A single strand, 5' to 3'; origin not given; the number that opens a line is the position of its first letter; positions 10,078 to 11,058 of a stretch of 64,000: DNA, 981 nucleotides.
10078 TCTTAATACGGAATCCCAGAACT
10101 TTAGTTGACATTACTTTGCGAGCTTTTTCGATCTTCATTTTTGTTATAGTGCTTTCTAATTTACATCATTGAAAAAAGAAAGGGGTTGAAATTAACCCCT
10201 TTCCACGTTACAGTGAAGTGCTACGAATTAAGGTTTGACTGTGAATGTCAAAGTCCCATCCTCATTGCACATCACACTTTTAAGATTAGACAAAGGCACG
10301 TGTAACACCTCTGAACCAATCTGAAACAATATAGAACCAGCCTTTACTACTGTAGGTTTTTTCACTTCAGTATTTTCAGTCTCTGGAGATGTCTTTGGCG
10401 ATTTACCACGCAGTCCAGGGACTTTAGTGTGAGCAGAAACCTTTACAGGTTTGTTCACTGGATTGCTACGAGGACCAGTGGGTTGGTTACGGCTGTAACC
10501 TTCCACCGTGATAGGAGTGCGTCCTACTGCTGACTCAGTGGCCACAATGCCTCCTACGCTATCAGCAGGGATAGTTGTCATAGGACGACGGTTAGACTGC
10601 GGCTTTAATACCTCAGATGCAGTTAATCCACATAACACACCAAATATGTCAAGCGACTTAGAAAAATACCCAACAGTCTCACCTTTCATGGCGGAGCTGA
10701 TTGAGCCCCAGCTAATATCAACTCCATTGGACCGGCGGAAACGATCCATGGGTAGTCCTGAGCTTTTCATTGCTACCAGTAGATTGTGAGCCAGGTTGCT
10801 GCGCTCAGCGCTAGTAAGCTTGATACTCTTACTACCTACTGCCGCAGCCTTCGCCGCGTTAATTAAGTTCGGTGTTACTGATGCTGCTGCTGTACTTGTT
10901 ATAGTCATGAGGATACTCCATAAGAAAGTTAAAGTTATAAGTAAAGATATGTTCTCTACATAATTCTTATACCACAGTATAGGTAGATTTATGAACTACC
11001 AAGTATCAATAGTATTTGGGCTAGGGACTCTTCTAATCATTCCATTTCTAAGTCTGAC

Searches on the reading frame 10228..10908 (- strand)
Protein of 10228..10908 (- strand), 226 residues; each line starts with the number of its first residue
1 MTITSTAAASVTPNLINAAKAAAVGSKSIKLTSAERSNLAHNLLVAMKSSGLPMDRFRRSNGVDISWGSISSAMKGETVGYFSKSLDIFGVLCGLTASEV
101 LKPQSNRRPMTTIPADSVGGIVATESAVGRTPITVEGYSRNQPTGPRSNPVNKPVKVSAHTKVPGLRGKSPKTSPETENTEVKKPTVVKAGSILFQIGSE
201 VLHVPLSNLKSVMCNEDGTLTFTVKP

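Call 12: search_protein_families(library=phrogs, proteins=[window:10228-10908:-], max_evalue=0.001)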
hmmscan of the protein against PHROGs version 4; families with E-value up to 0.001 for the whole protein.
window:10228-10908:- (226 aa): 0 families

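Call 37: find_homologous_proteins(query=window:10228-10908:-, max_evalue=0.001)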
Query window:10228-10908:- (226 aa): 5 proteins with E <= 0.001 among 693 candidates.
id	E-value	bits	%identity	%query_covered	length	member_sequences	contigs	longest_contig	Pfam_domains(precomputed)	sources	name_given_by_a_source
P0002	7.8e-97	341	75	100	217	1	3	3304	-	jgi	jgi:hypothetical protein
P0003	2.2e-92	326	100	68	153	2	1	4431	-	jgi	jgi:hypothetical protein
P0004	1.5e-85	304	70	100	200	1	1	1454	-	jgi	jgi:hypothetical protein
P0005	1.1e-84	301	65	99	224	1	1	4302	-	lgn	-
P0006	6.1e-58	214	55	89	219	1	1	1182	-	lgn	-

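Call 38: find_encoding_contigs(protein=P0005, flank=10000)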
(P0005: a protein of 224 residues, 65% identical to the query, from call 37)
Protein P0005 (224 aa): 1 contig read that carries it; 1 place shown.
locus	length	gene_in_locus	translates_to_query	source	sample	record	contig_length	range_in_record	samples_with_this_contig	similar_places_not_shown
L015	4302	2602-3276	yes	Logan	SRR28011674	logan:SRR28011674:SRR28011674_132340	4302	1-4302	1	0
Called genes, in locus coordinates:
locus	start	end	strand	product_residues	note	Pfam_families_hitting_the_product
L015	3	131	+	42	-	?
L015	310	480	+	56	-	-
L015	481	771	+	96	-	-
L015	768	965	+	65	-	-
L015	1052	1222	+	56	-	-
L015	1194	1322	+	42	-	-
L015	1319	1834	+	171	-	-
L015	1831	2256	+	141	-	-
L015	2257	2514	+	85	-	-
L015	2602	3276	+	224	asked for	-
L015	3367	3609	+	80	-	PF12844:HTH_19 (faint), PF01381:HTH_3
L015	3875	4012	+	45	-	-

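Call 39: find_encoding_contigs(protein=P0006, flank=10000)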
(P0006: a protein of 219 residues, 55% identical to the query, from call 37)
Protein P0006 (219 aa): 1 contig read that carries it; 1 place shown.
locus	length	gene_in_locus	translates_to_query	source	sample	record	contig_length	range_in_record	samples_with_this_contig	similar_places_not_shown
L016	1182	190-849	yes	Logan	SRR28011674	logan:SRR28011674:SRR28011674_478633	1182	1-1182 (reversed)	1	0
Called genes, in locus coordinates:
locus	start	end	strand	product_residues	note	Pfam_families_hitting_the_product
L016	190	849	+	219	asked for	-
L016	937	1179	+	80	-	PF01381:HTH_3 (weak)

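Call 64: search_protein_families(library=pfam, proteins=[window:10228-10908:-], max_evalue=0.01)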
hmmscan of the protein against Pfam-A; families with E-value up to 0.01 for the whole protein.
window:10228-10908:- (226 aa): 0 families

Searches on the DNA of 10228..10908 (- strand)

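Call 89: search_rna_families(sources=[L137, L146, L143, L058, L015], threshold=evalue, max_evalue=1)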
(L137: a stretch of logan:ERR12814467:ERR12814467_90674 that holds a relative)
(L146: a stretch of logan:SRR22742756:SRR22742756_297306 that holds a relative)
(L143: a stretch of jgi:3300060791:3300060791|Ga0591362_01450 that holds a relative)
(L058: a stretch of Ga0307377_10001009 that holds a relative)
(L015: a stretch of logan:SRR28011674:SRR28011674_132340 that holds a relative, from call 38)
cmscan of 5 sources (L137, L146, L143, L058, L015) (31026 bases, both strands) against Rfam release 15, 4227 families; matches with E-value up to 1: 4.
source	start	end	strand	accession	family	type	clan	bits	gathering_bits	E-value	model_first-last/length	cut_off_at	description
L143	1312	1410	+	RF01770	rimP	Cis-reg; leader;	-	37.4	47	0.0098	1-102/102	no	Gammaprotebacteria rimP leader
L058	7177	7407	+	RF00028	Intron_gpI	Intron;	-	29.1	50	0.00091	1-253/253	no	Group I catalytic intron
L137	6433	6534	+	RF01770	rimP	Cis-reg; leader;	-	28.4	47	0.84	1-102/102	no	Gammaprotebacteria rimP leader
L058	6734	6932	+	RF00028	Intron_gpI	Intron;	-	24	50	0.03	1-253/253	no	Group I catalytic intron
